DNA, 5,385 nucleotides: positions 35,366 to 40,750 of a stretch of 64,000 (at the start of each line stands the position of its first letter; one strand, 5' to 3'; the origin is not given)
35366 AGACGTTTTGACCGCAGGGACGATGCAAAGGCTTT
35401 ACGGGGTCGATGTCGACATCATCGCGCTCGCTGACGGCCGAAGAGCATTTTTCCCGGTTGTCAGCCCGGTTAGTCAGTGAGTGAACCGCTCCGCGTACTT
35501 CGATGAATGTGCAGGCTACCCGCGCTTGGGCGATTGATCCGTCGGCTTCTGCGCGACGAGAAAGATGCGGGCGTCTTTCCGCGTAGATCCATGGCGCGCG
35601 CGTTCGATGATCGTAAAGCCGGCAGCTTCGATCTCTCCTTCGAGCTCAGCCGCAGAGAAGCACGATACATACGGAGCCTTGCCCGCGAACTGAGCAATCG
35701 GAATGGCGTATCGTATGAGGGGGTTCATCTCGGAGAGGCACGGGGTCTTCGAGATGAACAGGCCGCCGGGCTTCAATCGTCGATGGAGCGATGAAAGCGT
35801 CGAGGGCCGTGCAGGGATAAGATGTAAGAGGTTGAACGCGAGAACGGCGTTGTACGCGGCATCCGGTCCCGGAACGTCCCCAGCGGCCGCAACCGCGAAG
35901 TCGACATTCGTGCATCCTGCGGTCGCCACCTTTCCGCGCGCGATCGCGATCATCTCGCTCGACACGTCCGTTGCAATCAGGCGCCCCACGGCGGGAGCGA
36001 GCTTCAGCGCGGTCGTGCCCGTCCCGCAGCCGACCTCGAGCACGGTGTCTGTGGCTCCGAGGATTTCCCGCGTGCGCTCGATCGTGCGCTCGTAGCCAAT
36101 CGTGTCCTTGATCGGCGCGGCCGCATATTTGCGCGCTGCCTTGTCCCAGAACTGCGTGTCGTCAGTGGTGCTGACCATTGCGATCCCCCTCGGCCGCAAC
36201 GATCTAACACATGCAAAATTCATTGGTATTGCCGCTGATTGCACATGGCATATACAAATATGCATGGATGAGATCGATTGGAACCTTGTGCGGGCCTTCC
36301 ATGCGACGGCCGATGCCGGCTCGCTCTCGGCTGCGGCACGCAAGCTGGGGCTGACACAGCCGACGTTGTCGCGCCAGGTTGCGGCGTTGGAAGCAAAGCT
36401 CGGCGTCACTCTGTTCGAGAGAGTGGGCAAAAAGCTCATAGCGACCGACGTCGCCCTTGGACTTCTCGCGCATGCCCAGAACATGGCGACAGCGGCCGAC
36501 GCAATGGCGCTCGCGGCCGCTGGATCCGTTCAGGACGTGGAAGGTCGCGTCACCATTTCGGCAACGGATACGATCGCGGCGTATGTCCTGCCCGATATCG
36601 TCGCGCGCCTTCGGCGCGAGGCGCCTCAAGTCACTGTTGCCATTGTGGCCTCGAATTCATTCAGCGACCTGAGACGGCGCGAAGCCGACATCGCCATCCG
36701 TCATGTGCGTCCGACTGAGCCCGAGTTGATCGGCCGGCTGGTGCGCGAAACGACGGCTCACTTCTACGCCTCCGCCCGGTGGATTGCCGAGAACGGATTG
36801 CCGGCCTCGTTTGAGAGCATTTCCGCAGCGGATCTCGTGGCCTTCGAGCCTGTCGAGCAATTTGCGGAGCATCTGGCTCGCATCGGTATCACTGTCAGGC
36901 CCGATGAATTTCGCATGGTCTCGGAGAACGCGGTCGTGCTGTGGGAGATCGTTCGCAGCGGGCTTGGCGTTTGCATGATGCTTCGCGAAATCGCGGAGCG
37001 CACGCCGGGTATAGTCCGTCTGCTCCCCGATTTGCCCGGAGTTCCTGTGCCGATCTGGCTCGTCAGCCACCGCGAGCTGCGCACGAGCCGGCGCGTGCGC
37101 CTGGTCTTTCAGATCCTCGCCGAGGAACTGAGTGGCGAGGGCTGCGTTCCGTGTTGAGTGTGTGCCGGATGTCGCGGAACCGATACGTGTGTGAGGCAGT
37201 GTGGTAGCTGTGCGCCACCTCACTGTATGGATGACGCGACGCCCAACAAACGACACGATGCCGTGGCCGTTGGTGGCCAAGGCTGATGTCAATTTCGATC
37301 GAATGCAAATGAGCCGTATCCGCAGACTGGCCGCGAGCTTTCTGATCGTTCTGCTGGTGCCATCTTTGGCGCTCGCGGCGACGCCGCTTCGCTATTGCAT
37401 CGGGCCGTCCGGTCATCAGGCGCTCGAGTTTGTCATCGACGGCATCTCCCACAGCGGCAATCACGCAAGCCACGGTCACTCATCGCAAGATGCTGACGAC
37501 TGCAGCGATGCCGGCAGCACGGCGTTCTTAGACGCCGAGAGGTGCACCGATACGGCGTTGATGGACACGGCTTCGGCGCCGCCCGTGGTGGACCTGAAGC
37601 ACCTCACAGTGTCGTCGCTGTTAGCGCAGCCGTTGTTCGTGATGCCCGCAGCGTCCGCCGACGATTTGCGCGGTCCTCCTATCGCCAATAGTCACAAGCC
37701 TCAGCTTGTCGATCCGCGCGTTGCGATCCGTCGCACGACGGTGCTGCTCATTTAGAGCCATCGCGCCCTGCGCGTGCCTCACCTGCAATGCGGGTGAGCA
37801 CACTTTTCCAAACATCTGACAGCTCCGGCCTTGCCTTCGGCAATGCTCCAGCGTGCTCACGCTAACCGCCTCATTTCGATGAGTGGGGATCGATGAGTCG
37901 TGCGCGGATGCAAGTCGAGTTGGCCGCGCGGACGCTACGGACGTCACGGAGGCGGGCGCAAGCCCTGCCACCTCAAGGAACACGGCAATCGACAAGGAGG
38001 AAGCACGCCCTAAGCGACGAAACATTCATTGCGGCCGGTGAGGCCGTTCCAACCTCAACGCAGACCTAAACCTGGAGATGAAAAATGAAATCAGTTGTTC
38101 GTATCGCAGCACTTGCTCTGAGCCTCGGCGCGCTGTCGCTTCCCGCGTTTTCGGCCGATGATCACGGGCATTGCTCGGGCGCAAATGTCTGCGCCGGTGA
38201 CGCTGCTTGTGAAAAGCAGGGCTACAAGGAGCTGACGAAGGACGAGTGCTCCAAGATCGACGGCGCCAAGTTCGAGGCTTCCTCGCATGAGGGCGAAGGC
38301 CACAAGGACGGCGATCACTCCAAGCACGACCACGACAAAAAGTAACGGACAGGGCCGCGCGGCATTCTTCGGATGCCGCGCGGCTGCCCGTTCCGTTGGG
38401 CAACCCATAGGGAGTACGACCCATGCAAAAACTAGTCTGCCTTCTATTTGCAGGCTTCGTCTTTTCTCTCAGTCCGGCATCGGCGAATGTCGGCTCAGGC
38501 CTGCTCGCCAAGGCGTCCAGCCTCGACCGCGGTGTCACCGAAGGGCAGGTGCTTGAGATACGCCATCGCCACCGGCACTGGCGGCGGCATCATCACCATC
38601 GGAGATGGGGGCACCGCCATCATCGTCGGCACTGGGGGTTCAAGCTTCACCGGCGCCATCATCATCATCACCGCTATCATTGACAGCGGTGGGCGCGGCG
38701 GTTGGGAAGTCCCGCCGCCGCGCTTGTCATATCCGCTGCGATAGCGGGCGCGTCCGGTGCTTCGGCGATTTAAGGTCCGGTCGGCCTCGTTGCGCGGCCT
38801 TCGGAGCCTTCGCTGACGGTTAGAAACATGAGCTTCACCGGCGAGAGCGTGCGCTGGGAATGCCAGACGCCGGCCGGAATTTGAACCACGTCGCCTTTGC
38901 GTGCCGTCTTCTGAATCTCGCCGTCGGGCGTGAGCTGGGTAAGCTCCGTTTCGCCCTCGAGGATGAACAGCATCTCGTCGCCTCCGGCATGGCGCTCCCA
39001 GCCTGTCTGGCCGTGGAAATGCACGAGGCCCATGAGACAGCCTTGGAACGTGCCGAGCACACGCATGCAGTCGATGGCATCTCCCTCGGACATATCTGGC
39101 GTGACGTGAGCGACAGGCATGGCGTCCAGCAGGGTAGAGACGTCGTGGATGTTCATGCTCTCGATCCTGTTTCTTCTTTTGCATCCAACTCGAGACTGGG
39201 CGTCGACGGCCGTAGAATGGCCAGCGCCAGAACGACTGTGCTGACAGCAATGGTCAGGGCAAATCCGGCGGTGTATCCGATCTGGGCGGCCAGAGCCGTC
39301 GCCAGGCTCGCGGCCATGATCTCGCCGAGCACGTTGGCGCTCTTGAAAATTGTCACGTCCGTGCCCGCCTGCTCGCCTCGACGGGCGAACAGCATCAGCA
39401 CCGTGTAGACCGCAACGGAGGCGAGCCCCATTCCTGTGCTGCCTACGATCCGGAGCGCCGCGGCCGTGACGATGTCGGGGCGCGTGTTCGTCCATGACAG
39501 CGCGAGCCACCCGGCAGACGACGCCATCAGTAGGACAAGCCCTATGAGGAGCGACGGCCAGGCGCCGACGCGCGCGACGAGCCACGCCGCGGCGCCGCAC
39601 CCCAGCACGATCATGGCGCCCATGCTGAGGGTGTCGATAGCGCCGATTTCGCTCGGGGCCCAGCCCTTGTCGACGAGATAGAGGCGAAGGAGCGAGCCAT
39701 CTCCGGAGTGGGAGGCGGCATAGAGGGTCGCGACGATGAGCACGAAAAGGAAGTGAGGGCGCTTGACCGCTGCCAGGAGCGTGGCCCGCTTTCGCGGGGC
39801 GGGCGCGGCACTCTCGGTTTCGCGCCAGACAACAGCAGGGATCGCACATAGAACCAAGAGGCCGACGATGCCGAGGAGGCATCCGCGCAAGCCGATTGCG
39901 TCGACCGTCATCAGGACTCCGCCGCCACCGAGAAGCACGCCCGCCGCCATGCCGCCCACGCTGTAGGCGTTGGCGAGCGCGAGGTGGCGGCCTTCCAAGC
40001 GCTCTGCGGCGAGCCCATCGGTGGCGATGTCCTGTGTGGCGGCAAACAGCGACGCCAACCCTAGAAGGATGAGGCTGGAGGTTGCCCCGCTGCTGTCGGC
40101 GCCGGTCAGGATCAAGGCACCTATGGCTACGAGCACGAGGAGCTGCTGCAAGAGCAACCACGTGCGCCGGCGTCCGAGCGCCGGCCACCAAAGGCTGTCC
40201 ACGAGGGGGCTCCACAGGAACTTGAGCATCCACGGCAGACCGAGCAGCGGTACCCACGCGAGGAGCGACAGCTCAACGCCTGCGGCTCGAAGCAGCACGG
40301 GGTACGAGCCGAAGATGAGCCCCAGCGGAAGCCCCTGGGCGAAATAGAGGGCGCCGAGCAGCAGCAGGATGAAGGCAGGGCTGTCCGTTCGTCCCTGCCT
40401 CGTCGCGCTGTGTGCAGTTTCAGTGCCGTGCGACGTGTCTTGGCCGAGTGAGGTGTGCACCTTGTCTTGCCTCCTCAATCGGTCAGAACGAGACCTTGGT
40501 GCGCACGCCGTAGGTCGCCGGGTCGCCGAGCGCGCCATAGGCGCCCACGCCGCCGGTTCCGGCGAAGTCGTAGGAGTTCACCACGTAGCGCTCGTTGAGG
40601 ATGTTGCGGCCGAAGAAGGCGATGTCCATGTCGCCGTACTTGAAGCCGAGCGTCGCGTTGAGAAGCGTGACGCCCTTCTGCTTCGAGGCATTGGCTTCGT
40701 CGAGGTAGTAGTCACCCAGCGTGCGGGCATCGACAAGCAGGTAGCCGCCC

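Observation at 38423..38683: Secreted peptide whose last 40 residues are almost only His, Arg and Trp; reading frame ambiguous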

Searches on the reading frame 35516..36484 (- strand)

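Call 5: search_protein_families(library=pfam, proteins=[window:35516-36484:-], max_evalue=0.01)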
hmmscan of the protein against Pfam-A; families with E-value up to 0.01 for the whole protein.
window:35516-36484:- (322 aa): 12 families
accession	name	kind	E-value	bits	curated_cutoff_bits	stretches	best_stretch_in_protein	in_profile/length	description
PF13489.12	Methyltransf_23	-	7.9e-22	78.2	27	1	132-294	10-163/164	Methyltransferase domain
PF13649.12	Methyltransf_25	-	1.1e-21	77.8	27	1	148-241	1-97/97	Methyltransferase domain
PF08241.18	Methyltransf_11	-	2.8e-18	66.8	21.2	1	149-244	1-94/95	Methyltransferase domain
PF13847.12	Methyltransf_31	-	8.5e-18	64.9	27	1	146-253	5-118/145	Methyltransferase domain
PF08242.18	Methyltransf_12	-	7.6e-17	62.3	30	1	149-243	1-98/98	Methyltransferase domain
PF01209.24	Ubie_methyltran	-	4e-11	43.2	20.1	1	145-244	48-150/233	ubiE/COQ5 methyltransferase family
PF05958.17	tRNA_U5-meth_tr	-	1.5e-05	24.7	23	1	144-219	201-273/357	tRNA (Uracil-5-)-methyltransferase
PF01135.25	PCMT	-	2e-05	24.9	20.3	1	142-244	71-170/210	Protein-L-isoaspartate(D-aspartate) O-methyltransferase (PCMT)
PF06080.18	DUF938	-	0.00013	22.3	27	1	140-241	20-133/202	Protein of unknown function (DUF938)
PF05219.18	DREV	-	0.0015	18.1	26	1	145-239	95-180/265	DREV methyltransferase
PF02390.23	Methyltransf_4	-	0.0059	16.5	24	0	147-196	4-55/173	Putative methyltransferase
PF06325.19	PrmA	-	0.0099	15.8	22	0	142-244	159-257/296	Ribosomal protein L11 methyltransferase (PrmA)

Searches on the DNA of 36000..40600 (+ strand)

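Call 8: search_dna_similar(query=window:36000-40600:+, collection=plasmids, mode=near)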
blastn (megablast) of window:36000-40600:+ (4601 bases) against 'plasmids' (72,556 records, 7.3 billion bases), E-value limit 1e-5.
No match.

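Call 46: search_rna_families(source=window, start=36000, end=40000, threshold=evalue, max_evalue=1)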
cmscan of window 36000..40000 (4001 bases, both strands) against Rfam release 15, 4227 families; matches with E-value up to 1: 0.
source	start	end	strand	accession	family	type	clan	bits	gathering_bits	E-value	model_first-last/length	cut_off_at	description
